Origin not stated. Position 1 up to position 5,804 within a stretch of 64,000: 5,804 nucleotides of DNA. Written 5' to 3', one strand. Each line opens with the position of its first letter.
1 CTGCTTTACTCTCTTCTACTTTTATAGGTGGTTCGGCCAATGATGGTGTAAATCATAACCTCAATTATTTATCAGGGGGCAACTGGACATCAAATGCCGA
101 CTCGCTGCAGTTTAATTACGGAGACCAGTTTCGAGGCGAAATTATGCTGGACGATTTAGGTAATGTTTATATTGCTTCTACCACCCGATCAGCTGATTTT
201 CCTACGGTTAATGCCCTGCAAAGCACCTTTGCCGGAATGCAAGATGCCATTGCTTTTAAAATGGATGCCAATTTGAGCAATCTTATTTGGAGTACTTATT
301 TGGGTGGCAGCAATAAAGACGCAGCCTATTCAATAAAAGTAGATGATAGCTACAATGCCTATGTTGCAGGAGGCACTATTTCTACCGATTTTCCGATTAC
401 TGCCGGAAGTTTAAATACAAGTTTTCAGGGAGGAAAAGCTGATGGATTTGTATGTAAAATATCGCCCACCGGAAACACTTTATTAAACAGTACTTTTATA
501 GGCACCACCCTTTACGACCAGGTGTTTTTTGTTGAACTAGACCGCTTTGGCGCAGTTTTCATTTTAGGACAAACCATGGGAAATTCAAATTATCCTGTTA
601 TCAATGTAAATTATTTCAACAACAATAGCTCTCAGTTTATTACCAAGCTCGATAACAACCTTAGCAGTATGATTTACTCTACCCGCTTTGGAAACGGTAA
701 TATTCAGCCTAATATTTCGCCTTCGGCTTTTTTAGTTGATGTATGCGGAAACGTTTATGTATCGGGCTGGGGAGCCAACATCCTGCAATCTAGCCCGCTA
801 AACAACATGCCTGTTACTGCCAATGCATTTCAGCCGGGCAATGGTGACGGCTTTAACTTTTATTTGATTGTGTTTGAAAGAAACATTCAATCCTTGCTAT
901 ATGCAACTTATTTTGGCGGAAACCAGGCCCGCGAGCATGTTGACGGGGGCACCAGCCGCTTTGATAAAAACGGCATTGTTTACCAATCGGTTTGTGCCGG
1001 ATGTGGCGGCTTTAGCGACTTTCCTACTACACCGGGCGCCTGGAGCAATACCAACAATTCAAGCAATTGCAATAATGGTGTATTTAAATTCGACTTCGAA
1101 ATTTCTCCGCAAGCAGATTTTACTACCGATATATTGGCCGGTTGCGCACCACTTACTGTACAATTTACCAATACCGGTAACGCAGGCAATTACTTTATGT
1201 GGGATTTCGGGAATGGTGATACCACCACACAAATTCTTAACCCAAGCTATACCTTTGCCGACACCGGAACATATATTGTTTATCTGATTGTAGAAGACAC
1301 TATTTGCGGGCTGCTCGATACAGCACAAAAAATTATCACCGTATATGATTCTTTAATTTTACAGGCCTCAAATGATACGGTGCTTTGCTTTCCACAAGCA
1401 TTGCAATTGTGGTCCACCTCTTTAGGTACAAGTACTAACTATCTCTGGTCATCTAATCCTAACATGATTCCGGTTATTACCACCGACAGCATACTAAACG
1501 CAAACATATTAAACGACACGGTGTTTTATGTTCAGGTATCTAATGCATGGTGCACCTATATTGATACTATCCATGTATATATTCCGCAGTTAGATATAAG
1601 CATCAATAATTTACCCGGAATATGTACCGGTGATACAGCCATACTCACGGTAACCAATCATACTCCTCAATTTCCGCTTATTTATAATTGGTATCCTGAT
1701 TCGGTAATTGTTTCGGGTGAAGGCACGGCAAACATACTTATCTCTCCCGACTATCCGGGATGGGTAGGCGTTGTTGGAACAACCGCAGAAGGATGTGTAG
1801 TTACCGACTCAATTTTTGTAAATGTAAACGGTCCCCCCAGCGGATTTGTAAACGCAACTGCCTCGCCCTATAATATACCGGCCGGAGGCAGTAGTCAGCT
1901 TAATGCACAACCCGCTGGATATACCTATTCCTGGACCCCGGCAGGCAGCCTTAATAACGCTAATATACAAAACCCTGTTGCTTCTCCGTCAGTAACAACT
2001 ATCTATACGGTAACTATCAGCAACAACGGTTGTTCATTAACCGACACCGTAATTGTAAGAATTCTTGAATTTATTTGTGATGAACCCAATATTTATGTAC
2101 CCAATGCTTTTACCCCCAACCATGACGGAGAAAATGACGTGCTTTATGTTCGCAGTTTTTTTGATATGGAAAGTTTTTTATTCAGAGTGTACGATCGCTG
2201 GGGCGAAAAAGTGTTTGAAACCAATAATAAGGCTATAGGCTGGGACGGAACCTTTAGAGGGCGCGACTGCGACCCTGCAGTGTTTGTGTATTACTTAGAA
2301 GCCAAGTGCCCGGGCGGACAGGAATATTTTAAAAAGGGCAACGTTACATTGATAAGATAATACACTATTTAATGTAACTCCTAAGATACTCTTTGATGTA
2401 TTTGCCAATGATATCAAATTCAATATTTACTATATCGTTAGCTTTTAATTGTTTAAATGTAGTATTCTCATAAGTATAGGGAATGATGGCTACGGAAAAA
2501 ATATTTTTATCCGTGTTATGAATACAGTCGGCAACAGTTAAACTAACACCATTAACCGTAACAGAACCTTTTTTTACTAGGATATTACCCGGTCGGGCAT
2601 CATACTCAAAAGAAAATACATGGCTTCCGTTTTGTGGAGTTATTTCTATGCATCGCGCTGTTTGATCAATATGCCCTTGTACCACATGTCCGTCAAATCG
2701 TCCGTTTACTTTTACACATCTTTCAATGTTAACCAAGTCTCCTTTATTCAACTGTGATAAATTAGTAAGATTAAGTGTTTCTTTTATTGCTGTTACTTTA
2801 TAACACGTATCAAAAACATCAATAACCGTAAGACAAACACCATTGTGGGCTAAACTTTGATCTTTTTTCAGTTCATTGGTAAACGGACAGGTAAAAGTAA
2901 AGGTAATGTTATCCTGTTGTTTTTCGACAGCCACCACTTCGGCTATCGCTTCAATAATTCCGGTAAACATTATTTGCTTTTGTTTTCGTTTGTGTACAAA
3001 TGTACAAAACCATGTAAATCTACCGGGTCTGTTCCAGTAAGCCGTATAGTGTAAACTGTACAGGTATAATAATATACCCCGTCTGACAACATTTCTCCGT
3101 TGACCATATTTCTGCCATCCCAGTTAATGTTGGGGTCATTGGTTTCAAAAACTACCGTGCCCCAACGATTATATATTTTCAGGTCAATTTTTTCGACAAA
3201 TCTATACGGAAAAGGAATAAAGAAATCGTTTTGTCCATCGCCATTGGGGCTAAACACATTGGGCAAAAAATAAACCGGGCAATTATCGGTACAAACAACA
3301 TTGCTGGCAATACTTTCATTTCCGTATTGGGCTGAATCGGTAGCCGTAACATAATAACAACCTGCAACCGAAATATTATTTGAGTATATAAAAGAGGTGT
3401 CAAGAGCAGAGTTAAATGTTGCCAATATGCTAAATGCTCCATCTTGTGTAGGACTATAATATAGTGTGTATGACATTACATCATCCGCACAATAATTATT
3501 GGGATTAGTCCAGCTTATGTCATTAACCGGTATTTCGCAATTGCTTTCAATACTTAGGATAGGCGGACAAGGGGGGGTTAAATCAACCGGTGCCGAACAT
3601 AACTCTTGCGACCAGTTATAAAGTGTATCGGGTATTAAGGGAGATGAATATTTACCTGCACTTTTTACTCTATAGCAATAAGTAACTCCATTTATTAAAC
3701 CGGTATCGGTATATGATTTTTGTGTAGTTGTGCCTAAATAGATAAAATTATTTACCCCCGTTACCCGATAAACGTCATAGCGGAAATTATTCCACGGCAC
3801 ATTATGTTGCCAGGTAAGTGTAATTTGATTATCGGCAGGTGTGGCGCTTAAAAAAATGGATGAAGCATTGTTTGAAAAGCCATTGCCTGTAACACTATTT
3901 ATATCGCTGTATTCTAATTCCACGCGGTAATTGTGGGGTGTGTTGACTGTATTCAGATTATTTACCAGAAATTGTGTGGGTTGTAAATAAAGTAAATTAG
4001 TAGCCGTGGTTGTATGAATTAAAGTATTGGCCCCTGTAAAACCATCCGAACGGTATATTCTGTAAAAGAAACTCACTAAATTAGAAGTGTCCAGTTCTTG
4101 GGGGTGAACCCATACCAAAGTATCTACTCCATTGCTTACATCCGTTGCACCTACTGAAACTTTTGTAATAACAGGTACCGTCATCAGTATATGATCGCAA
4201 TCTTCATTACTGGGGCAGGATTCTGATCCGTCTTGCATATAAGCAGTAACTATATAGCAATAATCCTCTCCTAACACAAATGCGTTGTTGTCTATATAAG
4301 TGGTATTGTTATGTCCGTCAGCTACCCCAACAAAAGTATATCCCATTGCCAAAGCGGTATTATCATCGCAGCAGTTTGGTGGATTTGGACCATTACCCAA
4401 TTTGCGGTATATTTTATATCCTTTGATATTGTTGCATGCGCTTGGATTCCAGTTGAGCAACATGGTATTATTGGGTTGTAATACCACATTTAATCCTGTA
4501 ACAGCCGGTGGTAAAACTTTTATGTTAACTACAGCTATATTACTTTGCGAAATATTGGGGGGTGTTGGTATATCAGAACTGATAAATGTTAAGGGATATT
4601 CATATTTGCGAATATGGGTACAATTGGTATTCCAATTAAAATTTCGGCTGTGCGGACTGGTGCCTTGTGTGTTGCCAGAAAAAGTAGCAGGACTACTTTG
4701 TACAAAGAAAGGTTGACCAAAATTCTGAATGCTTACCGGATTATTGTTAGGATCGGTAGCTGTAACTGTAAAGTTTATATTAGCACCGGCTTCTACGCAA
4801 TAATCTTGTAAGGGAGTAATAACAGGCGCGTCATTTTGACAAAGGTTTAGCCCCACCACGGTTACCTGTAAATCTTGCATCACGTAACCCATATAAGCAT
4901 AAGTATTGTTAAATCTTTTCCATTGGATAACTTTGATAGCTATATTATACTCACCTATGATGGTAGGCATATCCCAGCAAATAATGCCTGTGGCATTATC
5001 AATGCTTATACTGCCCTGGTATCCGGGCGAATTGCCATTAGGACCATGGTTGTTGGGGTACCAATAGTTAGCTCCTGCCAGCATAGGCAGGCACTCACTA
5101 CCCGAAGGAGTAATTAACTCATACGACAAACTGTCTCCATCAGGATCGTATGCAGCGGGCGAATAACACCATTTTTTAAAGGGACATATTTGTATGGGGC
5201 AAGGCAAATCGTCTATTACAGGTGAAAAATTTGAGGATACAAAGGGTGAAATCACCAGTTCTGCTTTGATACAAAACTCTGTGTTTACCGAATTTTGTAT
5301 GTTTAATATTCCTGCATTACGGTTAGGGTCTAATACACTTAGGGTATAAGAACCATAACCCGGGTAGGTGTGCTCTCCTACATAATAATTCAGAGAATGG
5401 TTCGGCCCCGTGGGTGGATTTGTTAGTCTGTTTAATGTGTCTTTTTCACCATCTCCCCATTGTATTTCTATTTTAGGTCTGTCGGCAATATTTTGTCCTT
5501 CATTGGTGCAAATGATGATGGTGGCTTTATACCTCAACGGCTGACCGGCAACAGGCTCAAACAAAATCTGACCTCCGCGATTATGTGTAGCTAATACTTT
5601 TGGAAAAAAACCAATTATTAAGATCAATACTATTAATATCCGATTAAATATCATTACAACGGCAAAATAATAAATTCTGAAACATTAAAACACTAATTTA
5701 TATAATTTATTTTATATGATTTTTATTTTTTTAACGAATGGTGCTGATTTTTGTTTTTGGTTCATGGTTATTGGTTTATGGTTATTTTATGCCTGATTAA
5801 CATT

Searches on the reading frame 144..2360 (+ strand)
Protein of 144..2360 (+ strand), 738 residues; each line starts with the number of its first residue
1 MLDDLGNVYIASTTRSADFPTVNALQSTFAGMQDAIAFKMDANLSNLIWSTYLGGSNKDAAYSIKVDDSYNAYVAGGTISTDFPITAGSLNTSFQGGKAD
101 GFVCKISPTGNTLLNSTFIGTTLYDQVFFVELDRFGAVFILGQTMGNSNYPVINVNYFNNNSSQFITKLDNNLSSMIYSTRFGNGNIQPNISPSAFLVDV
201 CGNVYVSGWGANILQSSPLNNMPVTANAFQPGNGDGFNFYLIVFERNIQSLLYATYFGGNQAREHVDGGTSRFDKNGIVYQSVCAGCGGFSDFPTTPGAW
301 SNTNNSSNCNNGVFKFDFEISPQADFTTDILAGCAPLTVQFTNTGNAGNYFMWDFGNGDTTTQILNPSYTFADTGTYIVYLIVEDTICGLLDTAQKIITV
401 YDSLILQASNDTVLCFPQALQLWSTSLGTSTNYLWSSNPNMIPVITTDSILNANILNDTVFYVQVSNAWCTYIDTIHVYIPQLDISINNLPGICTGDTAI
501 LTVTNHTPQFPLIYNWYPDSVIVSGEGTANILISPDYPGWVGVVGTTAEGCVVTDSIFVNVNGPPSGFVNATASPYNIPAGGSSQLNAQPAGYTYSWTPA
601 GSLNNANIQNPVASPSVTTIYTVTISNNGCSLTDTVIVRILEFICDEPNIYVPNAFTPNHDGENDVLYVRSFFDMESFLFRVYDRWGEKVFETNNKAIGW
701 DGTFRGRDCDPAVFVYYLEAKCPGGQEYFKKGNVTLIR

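Call 24: search_protein_families(library=pfam, proteins=[window:144-2360:+], max_evalue=0.001)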
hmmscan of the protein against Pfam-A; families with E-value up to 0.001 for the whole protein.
window:144-2360:+ (738 aa): 5 families
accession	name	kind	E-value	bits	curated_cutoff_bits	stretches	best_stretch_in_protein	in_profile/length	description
PF13585.12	CHU_C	-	8.8e-16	58.2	27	1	651-735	2-85/86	CHU_C Type IX secretion signal domain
PF06739.17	SBBP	-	4.9e-09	36.4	20.5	1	48-84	1-38/38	Beta-propeller repeat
PF18911.6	PKD_4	-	1.4e-08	35.1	27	1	322-386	4-71/85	PKD domain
PF00801.26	PKD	-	6.6e-06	26.5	23.5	1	336-387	14-69/80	PKD domain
PF19081.6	Ig_7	-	7.2e-06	26.6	27.3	0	492-520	11-37/84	Ig-like domain CHU_C associated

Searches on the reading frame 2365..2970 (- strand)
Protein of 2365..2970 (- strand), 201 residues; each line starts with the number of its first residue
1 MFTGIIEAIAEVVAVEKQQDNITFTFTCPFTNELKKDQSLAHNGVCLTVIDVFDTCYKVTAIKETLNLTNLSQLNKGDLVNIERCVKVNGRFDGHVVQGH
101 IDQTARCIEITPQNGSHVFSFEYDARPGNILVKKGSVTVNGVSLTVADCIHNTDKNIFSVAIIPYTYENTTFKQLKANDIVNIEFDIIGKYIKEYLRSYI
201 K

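Call 24: search_protein_families(library=pfam, proteins=[window:2365-2970:-], max_evalue=0.001)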
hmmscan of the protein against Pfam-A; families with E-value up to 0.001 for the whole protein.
window:2365-2970:- (201 aa): 1 family
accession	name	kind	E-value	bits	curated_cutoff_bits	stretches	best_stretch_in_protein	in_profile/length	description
PF00677.23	Lum_binding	-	2e-45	153.1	27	2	98-186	1-86/86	Lumazine binding domain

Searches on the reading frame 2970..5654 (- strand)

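Call 24: search_protein_families(library=pfam, proteins=[window:2970-5654:-], max_evalue=0.001)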
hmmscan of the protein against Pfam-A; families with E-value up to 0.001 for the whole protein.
window:2970-5654:- (894 aa): 3 families
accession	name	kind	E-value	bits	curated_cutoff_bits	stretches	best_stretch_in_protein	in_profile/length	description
PF13585.12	CHU_C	-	7.3e-18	64.9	27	1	797-867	3-72/86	CHU_C Type IX secretion signal domain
PF00041.27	fn3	-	2.3e-05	24.9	25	0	607-671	12-79/84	Fibronectin type III domain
PF17803.7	Cadherin_4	-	0.0003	21.7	25.1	0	273-332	10-68/71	Bacterial cadherin-like domain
